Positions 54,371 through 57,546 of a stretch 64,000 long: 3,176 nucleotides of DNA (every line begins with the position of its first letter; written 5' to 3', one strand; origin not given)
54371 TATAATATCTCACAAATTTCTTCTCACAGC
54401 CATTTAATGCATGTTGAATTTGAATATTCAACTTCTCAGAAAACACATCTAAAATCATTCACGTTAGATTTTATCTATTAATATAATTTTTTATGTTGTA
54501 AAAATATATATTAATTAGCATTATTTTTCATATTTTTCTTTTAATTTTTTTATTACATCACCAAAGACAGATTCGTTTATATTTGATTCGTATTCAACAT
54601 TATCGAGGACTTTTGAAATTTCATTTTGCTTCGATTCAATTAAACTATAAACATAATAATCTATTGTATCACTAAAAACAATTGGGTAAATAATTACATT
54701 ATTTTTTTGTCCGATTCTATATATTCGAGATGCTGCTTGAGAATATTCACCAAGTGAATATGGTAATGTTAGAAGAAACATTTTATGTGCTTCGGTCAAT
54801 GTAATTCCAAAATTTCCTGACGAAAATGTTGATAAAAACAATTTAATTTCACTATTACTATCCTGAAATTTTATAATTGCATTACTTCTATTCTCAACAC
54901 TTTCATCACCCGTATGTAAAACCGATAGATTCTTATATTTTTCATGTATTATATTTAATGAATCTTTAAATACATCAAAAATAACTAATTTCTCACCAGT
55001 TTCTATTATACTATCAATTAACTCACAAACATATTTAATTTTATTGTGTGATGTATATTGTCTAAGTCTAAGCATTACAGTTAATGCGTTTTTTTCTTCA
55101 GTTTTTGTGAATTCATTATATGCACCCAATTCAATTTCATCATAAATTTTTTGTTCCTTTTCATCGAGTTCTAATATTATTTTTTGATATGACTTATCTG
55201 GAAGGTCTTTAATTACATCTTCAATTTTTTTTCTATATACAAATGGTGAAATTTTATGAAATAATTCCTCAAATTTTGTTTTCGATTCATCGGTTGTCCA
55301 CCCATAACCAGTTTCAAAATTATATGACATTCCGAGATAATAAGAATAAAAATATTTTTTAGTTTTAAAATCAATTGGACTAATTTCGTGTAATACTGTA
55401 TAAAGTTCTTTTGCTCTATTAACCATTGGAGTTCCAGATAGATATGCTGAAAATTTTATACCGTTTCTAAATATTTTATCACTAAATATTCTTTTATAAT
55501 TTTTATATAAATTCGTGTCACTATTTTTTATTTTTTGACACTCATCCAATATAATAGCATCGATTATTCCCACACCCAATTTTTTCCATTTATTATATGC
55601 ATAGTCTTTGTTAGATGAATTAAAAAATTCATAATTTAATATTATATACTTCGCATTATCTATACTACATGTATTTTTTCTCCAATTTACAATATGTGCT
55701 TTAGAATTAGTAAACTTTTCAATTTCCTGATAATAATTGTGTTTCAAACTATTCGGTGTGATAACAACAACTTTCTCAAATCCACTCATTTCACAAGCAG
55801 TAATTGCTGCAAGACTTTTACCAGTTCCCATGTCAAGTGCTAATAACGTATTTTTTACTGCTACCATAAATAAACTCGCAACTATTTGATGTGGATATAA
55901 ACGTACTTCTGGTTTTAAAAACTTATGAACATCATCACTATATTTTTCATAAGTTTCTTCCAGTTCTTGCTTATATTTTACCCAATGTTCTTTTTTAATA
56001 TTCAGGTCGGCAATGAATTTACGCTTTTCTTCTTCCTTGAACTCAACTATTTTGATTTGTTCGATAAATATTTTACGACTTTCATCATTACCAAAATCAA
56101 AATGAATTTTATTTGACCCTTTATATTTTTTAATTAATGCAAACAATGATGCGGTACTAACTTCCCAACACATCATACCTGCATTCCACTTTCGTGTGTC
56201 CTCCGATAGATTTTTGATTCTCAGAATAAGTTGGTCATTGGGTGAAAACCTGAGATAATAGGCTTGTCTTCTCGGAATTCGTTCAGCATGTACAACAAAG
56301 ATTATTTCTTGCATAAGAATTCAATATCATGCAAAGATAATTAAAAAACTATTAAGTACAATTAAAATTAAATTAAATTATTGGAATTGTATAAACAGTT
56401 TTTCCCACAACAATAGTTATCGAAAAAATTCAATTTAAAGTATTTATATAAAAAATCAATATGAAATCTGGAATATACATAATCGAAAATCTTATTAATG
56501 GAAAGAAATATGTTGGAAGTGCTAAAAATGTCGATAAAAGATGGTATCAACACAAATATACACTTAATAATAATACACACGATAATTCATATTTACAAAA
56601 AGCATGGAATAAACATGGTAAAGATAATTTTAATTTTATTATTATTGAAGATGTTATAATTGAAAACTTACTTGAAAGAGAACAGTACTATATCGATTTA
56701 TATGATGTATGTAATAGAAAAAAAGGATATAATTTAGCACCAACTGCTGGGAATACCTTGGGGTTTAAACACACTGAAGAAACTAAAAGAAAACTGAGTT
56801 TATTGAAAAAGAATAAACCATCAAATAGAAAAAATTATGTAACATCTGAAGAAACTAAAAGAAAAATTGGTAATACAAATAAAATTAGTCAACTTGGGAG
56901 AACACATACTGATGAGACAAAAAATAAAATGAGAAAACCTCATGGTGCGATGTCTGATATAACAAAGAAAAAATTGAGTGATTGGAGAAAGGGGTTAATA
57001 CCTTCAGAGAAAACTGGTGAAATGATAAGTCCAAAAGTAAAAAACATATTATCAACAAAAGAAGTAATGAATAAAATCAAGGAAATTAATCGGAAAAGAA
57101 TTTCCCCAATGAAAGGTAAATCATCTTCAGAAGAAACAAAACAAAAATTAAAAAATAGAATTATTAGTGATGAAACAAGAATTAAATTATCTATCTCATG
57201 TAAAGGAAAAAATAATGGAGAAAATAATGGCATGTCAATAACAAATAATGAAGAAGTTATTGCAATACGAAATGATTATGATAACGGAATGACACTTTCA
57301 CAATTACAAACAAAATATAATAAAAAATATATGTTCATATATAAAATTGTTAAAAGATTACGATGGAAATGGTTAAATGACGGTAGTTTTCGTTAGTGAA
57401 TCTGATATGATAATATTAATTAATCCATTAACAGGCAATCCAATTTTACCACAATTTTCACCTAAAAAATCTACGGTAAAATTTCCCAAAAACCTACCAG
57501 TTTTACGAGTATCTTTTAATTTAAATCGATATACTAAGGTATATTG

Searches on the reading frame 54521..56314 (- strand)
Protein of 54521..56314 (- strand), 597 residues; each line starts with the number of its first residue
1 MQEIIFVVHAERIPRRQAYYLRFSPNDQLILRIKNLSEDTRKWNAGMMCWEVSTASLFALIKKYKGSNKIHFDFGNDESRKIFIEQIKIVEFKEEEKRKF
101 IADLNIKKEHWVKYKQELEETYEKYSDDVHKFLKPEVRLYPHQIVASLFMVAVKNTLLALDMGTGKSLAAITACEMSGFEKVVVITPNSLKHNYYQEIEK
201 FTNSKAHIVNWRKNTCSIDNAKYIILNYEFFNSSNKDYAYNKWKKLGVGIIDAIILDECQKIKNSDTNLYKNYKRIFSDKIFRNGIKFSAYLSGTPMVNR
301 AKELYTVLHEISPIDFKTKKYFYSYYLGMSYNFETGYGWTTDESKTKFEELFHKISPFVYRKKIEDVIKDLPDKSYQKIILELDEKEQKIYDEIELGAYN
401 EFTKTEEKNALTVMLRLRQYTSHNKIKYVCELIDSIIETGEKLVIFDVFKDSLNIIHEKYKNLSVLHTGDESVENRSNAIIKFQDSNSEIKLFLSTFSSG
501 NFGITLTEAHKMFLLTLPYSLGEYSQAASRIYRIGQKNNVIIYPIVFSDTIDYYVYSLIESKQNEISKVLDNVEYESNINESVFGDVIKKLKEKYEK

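Call 7: search_protein_families(library=phrogs, proteins=[window:54521-56314:-], max_evalue=0.001)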
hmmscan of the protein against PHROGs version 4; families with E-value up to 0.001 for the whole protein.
window:54521-56314:- (597 aa): 3 families
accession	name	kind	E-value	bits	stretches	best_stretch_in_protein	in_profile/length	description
phrog_62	-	DNA, RNA and nucleotide metabolism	3.1e-89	301.1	1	113-580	682-1143/1881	DNA helicase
phrog_29996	-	unknown function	2.6e-22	79.7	1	156-567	745-1161/1189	-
phrog_11354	-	unknown function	2e-11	44.6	1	484-573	17-108/116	-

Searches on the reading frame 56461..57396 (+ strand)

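Call 7: search_protein_families(library=phrogs, proteins=[window:56461-57396:+], max_evalue=0.001)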
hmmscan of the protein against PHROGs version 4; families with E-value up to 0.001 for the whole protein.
window:56461-57396:+ (311 aa): 6 families
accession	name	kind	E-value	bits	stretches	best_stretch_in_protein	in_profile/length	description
phrog_314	-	DNA, RNA and nucleotide metabolism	8.9e-38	131.6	1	1-163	177-338/574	homing endonuclease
phrog_7168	-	DNA, RNA and nucleotide metabolism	3.2e-24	86.9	1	3-298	2-261/284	homing endonuclease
phrog_19446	-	DNA, RNA and nucleotide metabolism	4.7e-13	50.2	1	5-139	4-133/254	homing endonuclease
phrog_5123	-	DNA, RNA and nucleotide metabolism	1.8e-12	48.4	1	5-95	4-91/152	homing endonuclease with GIY-YIG motif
phrog_3404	-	DNA, RNA and nucleotide metabolism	0.00015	22.7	1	4-127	4-123/235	HNH endonuclease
phrog_13862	-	DNA, RNA and nucleotide metabolism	0.00097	20.2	1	2-56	27-77/112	endonuclease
